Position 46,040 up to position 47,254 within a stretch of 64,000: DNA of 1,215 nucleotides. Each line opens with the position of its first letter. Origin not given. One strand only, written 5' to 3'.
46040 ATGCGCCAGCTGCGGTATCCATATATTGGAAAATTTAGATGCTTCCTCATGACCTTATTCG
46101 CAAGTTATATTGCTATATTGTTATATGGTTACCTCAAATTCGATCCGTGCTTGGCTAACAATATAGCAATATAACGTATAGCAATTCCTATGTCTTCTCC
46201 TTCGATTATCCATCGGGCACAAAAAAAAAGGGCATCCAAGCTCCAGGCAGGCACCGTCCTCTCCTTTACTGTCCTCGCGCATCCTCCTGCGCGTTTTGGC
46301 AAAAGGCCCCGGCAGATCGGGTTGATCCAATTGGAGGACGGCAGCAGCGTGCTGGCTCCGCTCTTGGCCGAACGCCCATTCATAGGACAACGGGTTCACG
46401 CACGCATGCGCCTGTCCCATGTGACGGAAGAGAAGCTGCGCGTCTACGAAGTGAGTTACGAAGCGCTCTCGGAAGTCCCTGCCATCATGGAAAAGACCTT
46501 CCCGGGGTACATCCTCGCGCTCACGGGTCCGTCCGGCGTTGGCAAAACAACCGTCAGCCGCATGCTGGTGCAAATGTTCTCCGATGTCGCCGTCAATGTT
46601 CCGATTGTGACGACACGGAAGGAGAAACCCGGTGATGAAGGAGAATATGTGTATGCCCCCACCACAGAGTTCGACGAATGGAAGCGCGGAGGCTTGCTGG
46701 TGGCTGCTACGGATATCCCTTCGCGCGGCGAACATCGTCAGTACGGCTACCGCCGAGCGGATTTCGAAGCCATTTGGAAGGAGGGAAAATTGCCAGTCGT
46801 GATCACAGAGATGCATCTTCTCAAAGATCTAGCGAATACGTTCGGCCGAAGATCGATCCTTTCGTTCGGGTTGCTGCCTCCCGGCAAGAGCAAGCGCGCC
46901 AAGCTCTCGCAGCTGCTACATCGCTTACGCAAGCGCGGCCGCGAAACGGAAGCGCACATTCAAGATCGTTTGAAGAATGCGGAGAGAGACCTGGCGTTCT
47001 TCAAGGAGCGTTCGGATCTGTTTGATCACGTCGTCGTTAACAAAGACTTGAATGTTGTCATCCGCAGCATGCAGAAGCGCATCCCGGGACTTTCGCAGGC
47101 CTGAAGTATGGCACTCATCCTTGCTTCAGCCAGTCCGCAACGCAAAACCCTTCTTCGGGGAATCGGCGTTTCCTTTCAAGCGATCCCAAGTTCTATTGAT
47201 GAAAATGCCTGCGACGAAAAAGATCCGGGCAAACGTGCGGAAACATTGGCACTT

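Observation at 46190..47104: DUF35 OB-fold domain fused to a divergent guanylate-kinase-like P-loop kinase at the end of the mevalonate operon: candidate missing phosphomevalonate (or related) kinase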

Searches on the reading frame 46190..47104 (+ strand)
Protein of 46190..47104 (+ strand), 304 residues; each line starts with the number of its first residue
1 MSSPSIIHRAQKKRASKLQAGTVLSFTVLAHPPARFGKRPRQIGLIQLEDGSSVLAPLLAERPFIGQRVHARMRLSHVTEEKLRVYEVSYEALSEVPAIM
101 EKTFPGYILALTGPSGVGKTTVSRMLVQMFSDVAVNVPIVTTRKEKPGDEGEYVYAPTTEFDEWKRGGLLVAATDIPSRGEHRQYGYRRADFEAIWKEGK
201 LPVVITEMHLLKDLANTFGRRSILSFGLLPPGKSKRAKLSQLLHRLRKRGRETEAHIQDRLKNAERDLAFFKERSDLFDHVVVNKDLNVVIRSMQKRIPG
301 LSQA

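Call 3: search_protein_families(library=pfam, proteins=[window:46190-47104:+], max_evalue=0.01)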
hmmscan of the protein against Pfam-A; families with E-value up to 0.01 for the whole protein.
window:46190-47104:+ (304 aa): 9 families
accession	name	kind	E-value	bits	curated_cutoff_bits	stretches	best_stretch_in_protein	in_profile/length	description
PF00625.27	Guanylate_kin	-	7.4e-09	36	25.2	1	110-296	6-177/182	Guanylate kinase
PF01796.24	OB_ChsH2_C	-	2.4e-08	34.2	27.1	1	20-73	7-64/65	ChsH2, C-terminal OB-fold domain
PF13401.12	AAA_22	-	2.1e-05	25.3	27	1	107-148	6-33/130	AAA domain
PF13238.12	AAA_18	-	2.9e-05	25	29.4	1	110-169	2-59/128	AAA domain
PF00485.24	PRK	-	0.00036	20.9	22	1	108-136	1-29/196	Phosphoribulokinase / Uridine kinase family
PF00005.33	ABC_tran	-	0.00044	21.3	25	1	105-132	10-37/137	ABC transporter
PF20720.3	nSTAND3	-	0.0013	18.9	27.2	1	108-133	19-44/155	Novel STAND NTPase 3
PF13671.12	AAA_33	-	0.0014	19.4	27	0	110-146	3-39/143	AAA domain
PF03193.22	RsgA_GTPase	-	0.0035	17.6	30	1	76-128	77-128/174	RsgA GTPase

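Call 4: search_protein_families(library=ncbifam, proteins=[window:46190-47104:+], max_evalue=0.01)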
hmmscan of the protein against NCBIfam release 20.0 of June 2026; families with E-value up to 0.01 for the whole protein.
window:46190-47104:+ (304 aa): 18 families
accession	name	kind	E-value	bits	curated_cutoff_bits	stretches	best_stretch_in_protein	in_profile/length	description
TIGR03263.1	guanyl_kin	equivalog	1.2e-20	73.9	160.45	1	108-296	3-176/180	guanylate kinase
NF011324.0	PRK14737.1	equivalog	1.2e-09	38.1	318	1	112-296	11-180/187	guanylate kinase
NF011325.0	PRK14738.1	equivalog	2.4e-08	33.5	263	1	238-286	134-178/206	guanylate kinase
TIGR02322.1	phosphon_PhnN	equivalog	9.4e-06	25.4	156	1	107-268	2-150/179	phosphonate metabolism protein/1,5-bisphosphokinase (PRPP-forming) PhnN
NF006744.0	PRK09270.1-3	equivalog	0.00038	20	281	1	90-134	6-51/213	nucleoside/nucleotide kinase family protein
TIGR00152.1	TIGR00152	equivalog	0.00085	19.2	65.55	0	108-130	1-23/188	dephospho-CoA kinase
NF007485.0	PRK10078.1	equivalog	0.0011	18.7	153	0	242-267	124-149/186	ribose 1,5-bisphosphokinase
TIGR02204.1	MsbA_rel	hypoth_equivalog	0.0032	16.2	780.4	1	94-131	351-391/576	ABC transporter, permease/ATP-binding protein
NF006743.0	PRK09270.1-2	equivalog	0.004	16.2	227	0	87-139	9-62/217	nucleoside/nucleotide kinase family protein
TIGR02673.1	FtsE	equivalog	0.0043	16.8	264.85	1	85-134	10-56/214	cell division ATP-binding protein FtsE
TIGR00235.1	udk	equivalog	0.0044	16.7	220.3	0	106-137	6-37/207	uridine kinase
TIGR02857.1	CydD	equivalog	0.0046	16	435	1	82-130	321-372/529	thiol reductant ABC exporter subunit CydD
TIGR03258.1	PhnT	equivalog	0.0046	16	499.15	0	87-127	15-55/359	2-aminoethylphosphonate ABC transport system ATP-binding subunit PhnT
TIGR02868.1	CydC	equivalog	0.0047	15.6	329.05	1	86-131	340-386/530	thiol reductant ABC exporter subunit CydC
NF003012.0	PRK03839.1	equivalog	0.0069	16.4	152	0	108-138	2-32/180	putative kinase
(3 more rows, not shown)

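Call 5: find_homologous_proteins(query=window:46190-47101:+, max_evalue=0.001)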
Query window:46190-47101:+ (304 aa): 451 proteins with E <= 0.001 among 3407 candidates; the best 120 are listed.
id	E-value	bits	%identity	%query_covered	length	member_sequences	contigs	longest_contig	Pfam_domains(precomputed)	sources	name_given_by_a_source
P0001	2.0e-186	636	95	100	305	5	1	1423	PF01796.24,PF13401.13,PF00625.28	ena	-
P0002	1.9e-182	623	93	100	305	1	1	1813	PF01796.24,PF00625.28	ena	-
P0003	1.0e-171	588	90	100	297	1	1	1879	PF01796.24,PF00625.28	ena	-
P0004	1.9e-165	567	84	100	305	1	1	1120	PF01796.24,PF13401.13,PF00625.28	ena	-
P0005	3.0e-135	468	72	99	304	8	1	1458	PF01796.24,PF13401.13,PF00625.28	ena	-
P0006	1.8e-131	456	69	99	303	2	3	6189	PF01796.24,PF00625.28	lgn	-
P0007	9.5e-130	450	69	98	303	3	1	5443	PF01796.24,PF13401.13,PF00625.28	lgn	-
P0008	2.8e-129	449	70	98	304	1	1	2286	PF01796.24,PF00625.28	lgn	-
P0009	5.3e-128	445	68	99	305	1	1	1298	PF01796.24,PF00005.34,PF13401.13,PF00625.28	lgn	-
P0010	1.9e-127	443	66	100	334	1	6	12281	PF01796.24,PF13401.13,PF00625.28,PF13238.13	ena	-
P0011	3.4e-125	435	70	94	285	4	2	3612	PF01796.24,PF00625.28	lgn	-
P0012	5.2e-124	431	64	100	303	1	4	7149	PF01796.24,PF00625.28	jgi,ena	-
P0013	9.6e-124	431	65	100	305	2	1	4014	PF01796.24,PF00625.28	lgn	-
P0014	1.4e-123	430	64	100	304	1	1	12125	PF01796.24,PF00625.28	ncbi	-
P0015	2.2e-123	429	65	100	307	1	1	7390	PF01796.24,PF00625.28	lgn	-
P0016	4.8e-123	428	66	100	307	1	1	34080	PF01796.24,PF13401.13,PF00625.28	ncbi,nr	ncbi:OB-fold domain-containing protein [Candidatus Peregrinibacteria bacterium]|nr:OB-fold domain-co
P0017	2.6e-122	426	64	99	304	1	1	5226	PF01796.24,PF00625.28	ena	-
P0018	6.5e-122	425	67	98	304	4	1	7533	PF00625.28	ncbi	-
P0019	9.5e-122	424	65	98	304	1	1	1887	PF01796.24,PF00625.28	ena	-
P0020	1.4e-121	423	94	67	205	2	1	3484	PF13401.13,PF00625.28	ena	-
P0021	2.0e-121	423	65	99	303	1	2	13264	PF01796.24,PF00625.28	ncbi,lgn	-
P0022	6.3e-121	421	64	99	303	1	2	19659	PF01796.24,PF00625.28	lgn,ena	-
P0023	7.7e-121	421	64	100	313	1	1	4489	PF01796.24,PF13401.13,PF00625.28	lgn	-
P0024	8.0e-121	421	65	99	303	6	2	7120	PF01796.24,PF00625.28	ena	-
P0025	1.9e-120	420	65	98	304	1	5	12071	PF01796.24,PF00625.28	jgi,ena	-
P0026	3.5e-120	419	65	99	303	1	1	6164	PF01796.24,PF00625.28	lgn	-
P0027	3.9e-120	419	67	100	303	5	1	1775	PF01796.24,PF00625.28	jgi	-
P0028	5.1e-120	418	65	99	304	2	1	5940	PF01796.24,PF00005.34,PF00625.28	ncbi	-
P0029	7.7e-120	418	63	99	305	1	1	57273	PF01796.24,PF00625.28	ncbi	-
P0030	1.6e-119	417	61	100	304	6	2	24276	PF03193.23,PF00625.28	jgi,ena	-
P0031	1.9e-119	416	64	98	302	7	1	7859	PF01796.24,PF13401.13,PF00625.28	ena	-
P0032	3.0e-119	416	62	100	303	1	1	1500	PF01796.24,PF00625.28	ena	-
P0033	3.2e-119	416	64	98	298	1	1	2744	PF01796.24,PF00625.28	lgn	-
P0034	1.6e-118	413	64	100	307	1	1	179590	PF01796.24,PF13401.13,PF00625.28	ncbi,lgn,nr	ncbi:MAG: OB-fold domain-containing protein [Candidatus Peregrinibacteria bacterium]|nr:OB-fold doma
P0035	2.2e-118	413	62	100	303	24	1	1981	PF01796.24,PF00625.28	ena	-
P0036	2.2e-118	413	63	99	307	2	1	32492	PF01796.24,PF00625.28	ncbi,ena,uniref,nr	ncbi:hypothetical protein A3A39_00270 [Candidatus Kaiserbacteria bacterium RIFCSPLOWO2_01_FULL_54_13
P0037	5.8e-117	408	61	100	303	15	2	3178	PF01796.24,PF03193.23,PF00625.28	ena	-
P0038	6.3e-117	408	62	99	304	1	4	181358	PF01796.24,PF00625.28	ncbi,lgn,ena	-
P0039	8.4e-117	408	63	98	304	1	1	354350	PF01796.24,PF00005.34,PF13401.13,PF00625.28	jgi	jgi:guanylate kinase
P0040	2.4e-116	406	63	100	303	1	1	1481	PF01796.24,PF00625.28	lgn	-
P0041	2.9e-115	403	72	86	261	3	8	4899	PF00625.28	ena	-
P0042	3.5e-115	402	63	98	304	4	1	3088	PF00625.28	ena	-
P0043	1.2e-114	401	62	99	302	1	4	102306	PF01796.24,PF00625.28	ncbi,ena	-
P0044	1.5e-114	400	64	99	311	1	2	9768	PF01796.24,PF13401.13,PF00625.28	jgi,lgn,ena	jgi:guanylate kinase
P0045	3.7e-114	399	63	99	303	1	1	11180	PF01796.24,PF00625.28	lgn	-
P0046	6.1e-114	398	63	100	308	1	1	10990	PF01796.24,PF13401.13,PF00625.28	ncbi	-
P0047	9.6e-114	398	62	99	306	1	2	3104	PF01796.24,PF13401.13,PF00625.28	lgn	-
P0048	1.3e-113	397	63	100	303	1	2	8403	PF01796.24,PF00625.28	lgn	-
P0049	2.0e-113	397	61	99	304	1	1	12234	PF00625.28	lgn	-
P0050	3.6e-113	396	60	100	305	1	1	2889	PF01796.24,PF13401.13,PF00625.28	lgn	-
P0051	3.7e-113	396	62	95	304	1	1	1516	PF01796.24,PF13401.13,PF00625.28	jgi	jgi:guanylate kinase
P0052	6.1e-113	395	61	100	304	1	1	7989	PF01796.24,PF13401.13,PF00625.28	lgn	-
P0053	6.2e-113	395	62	100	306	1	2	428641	PF01796.24,PF13401.13,PF00625.28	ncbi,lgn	-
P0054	9.4e-113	394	61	100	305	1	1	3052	PF01796.24,PF13401.13,PF00625.28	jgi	jgi:guanylate kinase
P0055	1.5e-112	394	59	98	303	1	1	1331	PF00625.28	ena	-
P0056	1.7e-112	394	62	98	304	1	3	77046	PF00625.28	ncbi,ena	-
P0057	2.0e-112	393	61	100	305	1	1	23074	PF01796.24,PF13401.13,PF00625.28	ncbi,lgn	-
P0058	3.4e-112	393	60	99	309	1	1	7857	PF01796.24,PF00625.28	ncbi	-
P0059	3.8e-112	393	60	100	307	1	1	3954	PF01796.24,PF13401.13,PF00625.28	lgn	-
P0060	6.1e-112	392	61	100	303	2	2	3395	PF01796.24,PF13401.13,PF03193.23,PF00625.28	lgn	-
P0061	9.1e-112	391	59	100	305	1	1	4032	PF01796.24,PF13401.13,PF00625.28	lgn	-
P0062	1.7e-111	390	60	100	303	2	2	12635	PF01796.24,PF13401.13,PF00625.28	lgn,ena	-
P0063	2.1e-111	390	60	100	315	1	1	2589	PF01796.24,PF00625.28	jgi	jgi:guanylate kinase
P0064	3.0e-111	390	60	100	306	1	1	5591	PF01796.24,PF13401.13,PF00625.28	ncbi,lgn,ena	-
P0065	4.1e-111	389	60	99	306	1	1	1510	PF01796.24,PF13401.13,PF00625.28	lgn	-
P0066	4.6e-111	389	62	99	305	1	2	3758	PF01796.24,PF00625.28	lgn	-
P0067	5.5e-111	389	63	94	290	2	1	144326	PF01796.24,PF13401.13,PF00625.28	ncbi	-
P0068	1.4e-110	387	61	99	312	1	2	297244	PF01796.24,PF13401.13,PF00625.28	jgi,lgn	jgi:guanylate kinase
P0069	1.5e-110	387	61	100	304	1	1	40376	PF01796.24,PF00625.28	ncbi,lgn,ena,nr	ncbi:MAG: guanylate kinase [Candidatus Peregrinibacteria bacterium Greene0416_19]|nr:MAG: guanylate 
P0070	2.2e-110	387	60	98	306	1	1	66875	PF01796.24,PF00625.28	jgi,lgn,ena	-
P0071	2.4e-110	387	60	100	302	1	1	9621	PF01796.24,PF13401.13,PF00625.28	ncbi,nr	ncbi:MAG: hypothetical protein HOO67_04570 [Candidatus Peribacteraceae bacterium]|nr:hypothetical pr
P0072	2.4e-110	387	63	99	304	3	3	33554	PF01796.24,PF13401.13,PF00625.28,PF13238.13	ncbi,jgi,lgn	jgi:guanylate kinase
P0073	5.1e-110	386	58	100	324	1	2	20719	PF01796.24,PF00625.28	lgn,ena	-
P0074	5.5e-110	385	60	99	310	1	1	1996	PF01796.24,PF00625.28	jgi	-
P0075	9.3e-110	385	60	99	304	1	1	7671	PF01796.24,PF00625.28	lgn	-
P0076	1.1e-109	384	58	100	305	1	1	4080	PF01796.24,PF13401.13,PF00625.28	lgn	-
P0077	1.6e-109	384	61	100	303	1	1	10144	PF01796.24,PF00005.34,PF00625.28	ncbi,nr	ncbi:hypothetical protein HY213_02440 [Candidatus Peregrinibacteria bacterium]|nr:hypothetical prote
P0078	1.9e-109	384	60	100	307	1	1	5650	PF01796.24,PF13401.13,PF00625.28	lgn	-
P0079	3.0e-109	383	61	98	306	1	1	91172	PF01796.24,PF00625.28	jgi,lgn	jgi:guanylate kinase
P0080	3.1e-109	383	58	100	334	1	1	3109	PF01796.24,PF13401.13,PF00625.28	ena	-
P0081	3.3e-109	383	61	98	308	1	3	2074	PF01796.24,PF00005.34,PF00625.28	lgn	-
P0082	4.3e-109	382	60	98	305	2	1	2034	PF01796.24,PF13401.13,PF00625.28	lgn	-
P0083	1.0e-108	381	59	99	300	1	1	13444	PF00625.28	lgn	-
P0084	1.2e-108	381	59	99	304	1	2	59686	PF01796.24,PF13401.13,PF00625.28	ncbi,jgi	-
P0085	2.0e-108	380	60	100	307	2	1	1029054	PF01796.24,PF00625.28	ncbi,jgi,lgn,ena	ncbi:MAG: OB-fold domain-containing protein [Candidatus Peribacteraceae bacterium]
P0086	3.2e-108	380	61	100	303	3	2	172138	PF01796.24,PF13401.13,PF00625.28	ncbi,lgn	-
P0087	8.7e-108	378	60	98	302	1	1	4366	PF01796.24,PF13401.13,PF00625.28,PF20720.4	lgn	-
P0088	1.5e-107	377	60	100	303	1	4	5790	PF00625.28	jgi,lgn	jgi:guanylate kinase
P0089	1.7e-107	377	59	100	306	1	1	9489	PF01796.24,PF13401.13,PF00625.28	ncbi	-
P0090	1.8e-107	377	57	100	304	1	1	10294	PF01796.24,PF13401.13,PF00625.28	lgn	-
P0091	3.4e-107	376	59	99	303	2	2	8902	PF01796.24,PF13401.13,PF00625.28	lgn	-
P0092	4.1e-107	376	60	95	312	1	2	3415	PF01796.24,PF13401.13,PF00625.28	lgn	-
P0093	7.1e-107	375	58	94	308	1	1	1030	PF01796.24,PF00625.28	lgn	-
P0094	9.4e-107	375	60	98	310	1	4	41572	PF01796.24,PF00625.28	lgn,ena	-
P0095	1.1e-106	375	57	100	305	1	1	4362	PF01796.24,PF13401.13,PF00625.28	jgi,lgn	-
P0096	1.1e-106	375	59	100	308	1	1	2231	PF01796.24,PF00625.28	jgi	jgi:guanylate kinase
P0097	1.2e-106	374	61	96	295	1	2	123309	PF01796.24,PF00625.28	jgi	jgi:guanylate kinase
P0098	1.8e-106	374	61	100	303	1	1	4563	PF01796.24,PF13401.13,PF00625.28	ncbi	-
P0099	2.1e-106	374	59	100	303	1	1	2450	PF01796.24,PF00625.28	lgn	-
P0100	2.2e-106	374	59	100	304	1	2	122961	PF01796.24,PF00625.28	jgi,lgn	jgi:guanylate kinase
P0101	2.3e-106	374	60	98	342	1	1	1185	PF01796.24,PF00625.28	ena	-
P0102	2.3e-106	374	59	99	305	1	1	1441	PF01796.24,PF13401.13,PF00625.28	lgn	-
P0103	2.6e-106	373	61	100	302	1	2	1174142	PF01796.24,PF00005.34,PF00625.28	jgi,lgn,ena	-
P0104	3.6e-106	373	58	100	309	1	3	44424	PF01796.24,PF13401.13,PF00625.28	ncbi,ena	-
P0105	6.9e-106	372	59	100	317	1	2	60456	PF00625.28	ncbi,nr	ncbi:hypothetical protein HY285_04870 [Candidatus Peregrinibacteria bacterium]|nr:hypothetical prote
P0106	7.6e-106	372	58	99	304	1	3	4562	PF01796.24,PF00005.34,PF00625.28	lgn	-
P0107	9.6e-106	372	56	100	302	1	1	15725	PF01796.24,PF00625.28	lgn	-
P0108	9.9e-106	371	59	100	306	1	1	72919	PF01796.24,PF00625.28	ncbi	-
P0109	2.3e-105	370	59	100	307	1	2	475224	PF01796.24,PF13401.13,PF00625.28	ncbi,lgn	-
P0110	2.4e-105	370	62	94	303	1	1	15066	PF01796.24,PF00625.28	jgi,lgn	-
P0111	7.5e-105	369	58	100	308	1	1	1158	PF01796.24,PF00005.34,PF00625.28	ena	-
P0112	1.2e-104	368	60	100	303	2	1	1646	PF01796.24,PF13401.13,PF00625.28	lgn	-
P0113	4.1e-104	366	57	100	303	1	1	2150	PF01796.24,PF13401.13,PF00625.28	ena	-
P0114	6.1e-104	366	58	99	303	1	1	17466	PF01796.24,PF13401.13,PF00625.28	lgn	-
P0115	7.3e-104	365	56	98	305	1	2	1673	PF01796.24,PF13401.13,PF00625.28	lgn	-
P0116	1.1e-103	365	58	98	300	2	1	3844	PF01796.24,PF13401.13,PF00625.28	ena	-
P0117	1.6e-103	364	61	93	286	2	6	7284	PF01796.24,PF00625.28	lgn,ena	-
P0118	2.0e-103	364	58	100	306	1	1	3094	PF01796.24,PF00625.28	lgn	-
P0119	2.2e-103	364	58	100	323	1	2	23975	PF01796.24,PF00625.28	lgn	-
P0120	2.5e-103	364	60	99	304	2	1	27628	PF01796.24,PF13401.13,PF00625.28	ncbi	-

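Call 8: search_solved_structures(query=window:46190-47101:+, max_evalue=1, show_alignments=3)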
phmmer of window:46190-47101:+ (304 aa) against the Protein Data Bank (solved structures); distinct sequences matched with E-value up to 1: 111 (the best 60 are shown).
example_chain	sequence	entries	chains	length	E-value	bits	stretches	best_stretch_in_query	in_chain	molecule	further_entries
7n6g_6M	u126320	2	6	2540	2.4e-15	60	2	103-145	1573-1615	FAP42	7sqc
9jae_A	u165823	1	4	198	3.9e-10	42.9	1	109-294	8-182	Guanylate kinase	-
6nui_A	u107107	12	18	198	1.1e-09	41.5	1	109-294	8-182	Guanylate kinase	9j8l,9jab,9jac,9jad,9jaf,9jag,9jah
8pts_A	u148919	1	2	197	1.1e-09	41.5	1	110-294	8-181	Guanylate kinase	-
3tr0_A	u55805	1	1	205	1.4e-09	41.1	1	109-293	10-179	Guanylate kinase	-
7luy_A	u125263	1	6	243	2.5e-09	40.3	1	102-291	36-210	Guanylate kinase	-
6mfu_A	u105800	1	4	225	2.8e-09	40.1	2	238-297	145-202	Guanylate kinase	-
1lvg_A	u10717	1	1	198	3.7e-09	39.7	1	110-295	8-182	Guanylate kinase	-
3lnc_A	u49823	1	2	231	1.9e-08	37.4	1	90-289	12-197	Guanylate kinase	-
4f4j_A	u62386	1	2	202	3.2e-08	36.6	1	109-294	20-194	Guanylate kinase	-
1gky_A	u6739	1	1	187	1.5e-07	34.5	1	109-294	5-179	GUANYLATE KINASE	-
1ex6_A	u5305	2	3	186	1.5e-07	34.4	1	110-294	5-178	GUANYLATE KINASE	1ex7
1znw_A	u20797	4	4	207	8e-07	32.1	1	105-291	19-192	Guanylate kinase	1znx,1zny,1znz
1s4q_A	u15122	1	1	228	1.1e-06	31.6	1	105-291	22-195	Guanylate kinase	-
28rz_A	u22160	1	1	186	1.2e-06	31.5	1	106-290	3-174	Guanylate kinase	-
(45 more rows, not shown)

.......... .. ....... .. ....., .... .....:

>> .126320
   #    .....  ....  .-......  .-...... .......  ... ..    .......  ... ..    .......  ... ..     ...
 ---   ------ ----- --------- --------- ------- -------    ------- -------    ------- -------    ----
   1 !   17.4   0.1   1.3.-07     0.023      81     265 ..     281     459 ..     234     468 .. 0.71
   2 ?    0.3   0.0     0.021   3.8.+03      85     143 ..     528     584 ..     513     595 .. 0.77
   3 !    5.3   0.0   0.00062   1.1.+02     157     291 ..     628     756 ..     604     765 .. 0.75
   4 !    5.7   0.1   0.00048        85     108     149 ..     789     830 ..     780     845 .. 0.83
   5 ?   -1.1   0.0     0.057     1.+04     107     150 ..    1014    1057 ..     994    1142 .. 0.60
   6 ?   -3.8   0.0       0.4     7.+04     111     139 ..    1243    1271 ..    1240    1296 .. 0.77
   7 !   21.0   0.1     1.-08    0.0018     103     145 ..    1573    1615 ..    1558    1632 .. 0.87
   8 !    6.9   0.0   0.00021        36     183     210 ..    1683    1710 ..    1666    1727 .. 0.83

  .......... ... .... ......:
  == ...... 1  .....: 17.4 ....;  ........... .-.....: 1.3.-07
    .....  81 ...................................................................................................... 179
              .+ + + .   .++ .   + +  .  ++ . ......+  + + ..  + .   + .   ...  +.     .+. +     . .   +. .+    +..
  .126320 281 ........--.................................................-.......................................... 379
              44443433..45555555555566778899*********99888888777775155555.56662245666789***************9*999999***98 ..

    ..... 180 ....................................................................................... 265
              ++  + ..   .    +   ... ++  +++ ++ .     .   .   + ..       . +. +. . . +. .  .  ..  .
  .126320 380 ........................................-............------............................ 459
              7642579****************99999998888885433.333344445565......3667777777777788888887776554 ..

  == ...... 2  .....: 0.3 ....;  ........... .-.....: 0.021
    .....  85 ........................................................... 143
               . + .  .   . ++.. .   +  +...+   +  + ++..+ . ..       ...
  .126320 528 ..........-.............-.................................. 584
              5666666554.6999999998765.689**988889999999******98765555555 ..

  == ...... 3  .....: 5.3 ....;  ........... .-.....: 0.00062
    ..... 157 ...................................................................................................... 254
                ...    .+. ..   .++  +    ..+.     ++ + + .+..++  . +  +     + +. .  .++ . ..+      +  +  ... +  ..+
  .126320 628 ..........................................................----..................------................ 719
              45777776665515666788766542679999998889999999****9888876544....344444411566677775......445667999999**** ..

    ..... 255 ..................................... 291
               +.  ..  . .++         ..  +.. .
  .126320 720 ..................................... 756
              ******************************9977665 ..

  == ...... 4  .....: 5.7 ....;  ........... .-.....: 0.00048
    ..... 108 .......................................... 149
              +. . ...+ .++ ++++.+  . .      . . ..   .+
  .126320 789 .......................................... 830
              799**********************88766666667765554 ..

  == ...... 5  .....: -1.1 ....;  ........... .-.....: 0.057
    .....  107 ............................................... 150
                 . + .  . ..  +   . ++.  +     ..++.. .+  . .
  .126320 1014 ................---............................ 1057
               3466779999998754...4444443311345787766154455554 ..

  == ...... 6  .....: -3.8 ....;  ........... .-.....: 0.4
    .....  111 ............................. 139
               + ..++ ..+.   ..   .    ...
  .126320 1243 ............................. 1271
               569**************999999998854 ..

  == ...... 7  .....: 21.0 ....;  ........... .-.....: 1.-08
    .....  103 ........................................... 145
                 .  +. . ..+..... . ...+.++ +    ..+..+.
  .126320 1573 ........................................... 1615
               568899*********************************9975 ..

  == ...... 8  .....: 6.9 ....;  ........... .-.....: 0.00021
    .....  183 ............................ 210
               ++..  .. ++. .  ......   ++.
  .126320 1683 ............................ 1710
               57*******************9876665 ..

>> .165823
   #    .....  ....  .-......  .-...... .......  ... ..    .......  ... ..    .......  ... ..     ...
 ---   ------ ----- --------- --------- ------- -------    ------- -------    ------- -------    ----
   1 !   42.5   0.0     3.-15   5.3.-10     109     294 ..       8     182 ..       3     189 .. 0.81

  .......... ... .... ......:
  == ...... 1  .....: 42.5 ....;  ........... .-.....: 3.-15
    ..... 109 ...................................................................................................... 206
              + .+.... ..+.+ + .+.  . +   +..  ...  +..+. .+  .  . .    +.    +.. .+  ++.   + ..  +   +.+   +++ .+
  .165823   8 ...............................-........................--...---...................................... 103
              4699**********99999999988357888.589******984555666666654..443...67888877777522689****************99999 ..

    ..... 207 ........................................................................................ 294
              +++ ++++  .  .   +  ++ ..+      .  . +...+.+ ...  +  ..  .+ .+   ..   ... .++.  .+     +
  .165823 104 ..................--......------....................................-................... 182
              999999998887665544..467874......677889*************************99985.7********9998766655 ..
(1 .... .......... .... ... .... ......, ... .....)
